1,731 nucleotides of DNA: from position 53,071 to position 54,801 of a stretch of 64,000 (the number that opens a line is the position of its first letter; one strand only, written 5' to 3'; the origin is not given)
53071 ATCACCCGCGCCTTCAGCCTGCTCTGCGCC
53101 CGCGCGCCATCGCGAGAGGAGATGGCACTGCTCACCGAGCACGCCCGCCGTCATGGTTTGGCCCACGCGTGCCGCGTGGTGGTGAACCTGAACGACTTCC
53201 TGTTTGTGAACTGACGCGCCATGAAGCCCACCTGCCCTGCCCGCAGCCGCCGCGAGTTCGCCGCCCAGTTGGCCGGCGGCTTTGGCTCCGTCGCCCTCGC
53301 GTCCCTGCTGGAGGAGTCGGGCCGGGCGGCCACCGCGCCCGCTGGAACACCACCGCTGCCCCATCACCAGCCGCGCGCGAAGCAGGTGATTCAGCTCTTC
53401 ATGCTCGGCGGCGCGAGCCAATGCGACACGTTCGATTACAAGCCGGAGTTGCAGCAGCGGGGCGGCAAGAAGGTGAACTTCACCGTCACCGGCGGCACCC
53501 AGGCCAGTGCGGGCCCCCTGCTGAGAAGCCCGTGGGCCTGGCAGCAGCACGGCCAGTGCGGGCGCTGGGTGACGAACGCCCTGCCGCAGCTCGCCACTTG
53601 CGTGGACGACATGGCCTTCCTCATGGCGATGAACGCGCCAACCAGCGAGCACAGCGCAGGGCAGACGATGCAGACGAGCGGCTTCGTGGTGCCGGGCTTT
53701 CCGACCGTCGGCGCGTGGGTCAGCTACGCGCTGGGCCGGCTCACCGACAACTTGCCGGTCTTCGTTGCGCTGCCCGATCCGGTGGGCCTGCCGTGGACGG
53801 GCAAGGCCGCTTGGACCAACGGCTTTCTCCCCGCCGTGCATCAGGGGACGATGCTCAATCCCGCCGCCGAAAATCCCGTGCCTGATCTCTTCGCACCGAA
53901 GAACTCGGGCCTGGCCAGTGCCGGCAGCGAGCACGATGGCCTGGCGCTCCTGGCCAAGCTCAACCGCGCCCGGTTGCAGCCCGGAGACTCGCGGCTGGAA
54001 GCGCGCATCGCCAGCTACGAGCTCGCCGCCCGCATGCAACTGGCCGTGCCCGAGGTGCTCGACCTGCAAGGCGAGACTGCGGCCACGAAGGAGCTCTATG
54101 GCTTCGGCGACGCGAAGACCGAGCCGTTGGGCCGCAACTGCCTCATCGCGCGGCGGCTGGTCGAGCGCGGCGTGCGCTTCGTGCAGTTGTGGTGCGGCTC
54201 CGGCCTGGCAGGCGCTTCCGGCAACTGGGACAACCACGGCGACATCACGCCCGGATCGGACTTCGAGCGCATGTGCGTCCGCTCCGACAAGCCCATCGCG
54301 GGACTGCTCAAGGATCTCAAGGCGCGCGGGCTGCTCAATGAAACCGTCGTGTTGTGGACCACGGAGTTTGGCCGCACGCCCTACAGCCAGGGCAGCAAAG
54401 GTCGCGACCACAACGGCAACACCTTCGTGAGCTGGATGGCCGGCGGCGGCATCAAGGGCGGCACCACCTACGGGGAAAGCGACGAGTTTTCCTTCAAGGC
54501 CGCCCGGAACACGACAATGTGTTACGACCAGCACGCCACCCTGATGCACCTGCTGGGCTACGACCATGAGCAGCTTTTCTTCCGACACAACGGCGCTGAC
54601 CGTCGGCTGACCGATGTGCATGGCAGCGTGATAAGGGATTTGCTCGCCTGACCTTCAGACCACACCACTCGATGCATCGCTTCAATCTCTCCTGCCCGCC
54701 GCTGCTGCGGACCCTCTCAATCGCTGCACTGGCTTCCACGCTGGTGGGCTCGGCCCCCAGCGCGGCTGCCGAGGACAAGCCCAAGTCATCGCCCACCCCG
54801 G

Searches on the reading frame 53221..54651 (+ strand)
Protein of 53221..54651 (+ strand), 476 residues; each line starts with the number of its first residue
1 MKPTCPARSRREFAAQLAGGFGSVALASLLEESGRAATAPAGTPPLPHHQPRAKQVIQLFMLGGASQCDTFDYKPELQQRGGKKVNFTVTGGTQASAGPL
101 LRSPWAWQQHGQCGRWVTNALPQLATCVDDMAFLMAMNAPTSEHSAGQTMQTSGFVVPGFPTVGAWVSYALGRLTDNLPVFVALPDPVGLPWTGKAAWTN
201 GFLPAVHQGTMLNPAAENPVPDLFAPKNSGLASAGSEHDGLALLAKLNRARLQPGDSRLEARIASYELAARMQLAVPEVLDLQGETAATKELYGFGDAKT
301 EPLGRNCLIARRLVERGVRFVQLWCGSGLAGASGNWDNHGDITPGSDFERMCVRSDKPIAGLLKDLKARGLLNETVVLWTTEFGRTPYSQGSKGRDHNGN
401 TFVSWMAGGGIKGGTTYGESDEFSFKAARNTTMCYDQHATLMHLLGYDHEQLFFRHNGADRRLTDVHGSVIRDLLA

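Call 23: search_protein_families(library=pfam, proteins=[window:53221-54651:+])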
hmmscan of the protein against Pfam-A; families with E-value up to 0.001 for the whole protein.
window:53221-54651:+ (476 aa): 1 family
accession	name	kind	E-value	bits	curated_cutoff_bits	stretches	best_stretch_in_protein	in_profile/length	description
PF07394.17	DUF1501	-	1.5e-129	433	27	1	53-475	1-390/390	Protein of unknown function (DUF1501)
